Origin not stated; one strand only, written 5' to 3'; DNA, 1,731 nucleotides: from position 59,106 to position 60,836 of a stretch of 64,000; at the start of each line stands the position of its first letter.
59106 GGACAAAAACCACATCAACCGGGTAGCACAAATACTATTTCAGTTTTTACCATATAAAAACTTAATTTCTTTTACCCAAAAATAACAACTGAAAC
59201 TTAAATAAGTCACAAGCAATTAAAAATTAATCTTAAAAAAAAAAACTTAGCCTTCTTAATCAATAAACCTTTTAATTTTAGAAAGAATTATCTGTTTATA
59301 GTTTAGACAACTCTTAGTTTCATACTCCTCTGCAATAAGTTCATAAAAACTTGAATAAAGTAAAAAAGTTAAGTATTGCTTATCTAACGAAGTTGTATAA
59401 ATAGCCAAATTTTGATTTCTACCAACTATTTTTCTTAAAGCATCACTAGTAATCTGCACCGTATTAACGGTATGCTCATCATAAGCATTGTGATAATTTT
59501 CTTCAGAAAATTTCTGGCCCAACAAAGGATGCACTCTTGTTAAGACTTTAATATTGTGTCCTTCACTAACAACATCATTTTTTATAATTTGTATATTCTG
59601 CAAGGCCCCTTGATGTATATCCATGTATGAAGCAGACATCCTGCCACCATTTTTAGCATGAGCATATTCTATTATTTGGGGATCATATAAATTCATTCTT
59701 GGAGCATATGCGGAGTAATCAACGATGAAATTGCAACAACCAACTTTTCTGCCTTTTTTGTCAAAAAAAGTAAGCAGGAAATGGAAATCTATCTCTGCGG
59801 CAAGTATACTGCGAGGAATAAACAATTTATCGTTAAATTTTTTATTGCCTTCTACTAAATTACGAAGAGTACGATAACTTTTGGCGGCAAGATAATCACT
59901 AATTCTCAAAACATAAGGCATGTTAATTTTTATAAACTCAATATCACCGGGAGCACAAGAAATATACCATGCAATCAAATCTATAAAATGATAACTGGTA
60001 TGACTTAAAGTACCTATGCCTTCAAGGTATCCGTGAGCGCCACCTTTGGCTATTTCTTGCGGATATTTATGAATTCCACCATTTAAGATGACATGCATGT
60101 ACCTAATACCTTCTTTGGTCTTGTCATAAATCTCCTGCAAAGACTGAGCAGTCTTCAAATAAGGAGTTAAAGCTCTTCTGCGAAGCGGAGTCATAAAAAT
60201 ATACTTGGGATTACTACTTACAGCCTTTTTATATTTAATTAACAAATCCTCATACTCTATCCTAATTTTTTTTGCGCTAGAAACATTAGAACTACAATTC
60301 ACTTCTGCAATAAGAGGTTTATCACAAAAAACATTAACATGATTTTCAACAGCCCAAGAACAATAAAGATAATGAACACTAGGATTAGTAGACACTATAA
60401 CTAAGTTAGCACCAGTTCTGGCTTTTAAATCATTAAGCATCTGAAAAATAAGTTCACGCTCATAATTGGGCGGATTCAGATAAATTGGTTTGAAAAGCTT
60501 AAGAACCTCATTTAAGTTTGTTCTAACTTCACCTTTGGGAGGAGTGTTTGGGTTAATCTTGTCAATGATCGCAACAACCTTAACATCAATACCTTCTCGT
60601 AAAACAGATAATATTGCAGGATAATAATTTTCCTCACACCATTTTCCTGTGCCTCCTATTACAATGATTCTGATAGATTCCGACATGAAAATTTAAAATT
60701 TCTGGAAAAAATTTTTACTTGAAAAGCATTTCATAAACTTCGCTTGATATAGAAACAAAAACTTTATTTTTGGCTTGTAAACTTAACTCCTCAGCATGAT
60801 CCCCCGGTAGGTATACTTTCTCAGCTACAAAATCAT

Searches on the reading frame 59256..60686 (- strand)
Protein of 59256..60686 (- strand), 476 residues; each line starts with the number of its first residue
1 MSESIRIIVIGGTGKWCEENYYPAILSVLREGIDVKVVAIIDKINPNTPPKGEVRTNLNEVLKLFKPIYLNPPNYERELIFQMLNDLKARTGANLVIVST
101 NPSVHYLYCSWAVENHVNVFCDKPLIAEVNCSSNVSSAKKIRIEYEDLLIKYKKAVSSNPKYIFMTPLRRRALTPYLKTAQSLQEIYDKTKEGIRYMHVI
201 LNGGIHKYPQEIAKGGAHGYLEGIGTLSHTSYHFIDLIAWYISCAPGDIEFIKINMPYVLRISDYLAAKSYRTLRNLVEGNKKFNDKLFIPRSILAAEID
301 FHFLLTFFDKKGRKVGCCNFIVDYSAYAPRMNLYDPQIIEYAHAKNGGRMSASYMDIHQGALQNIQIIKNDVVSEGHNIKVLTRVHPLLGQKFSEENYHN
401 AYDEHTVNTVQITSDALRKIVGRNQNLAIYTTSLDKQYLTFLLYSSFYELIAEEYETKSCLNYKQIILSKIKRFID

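Call 80: search_protein_families(library=pfam, proteins=[window:59256-60686:-], max_evalue=0.00001)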
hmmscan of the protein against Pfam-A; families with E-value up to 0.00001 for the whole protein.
window:59256-60686:- (476 aa): 1 family
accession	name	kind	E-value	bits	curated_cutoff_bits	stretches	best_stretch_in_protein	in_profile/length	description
PF01408.29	GFO_IDH_MocA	-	3.9e-06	28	24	0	9-130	5-100/120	Oxidoreductase family, NAD-binding Rossmann fold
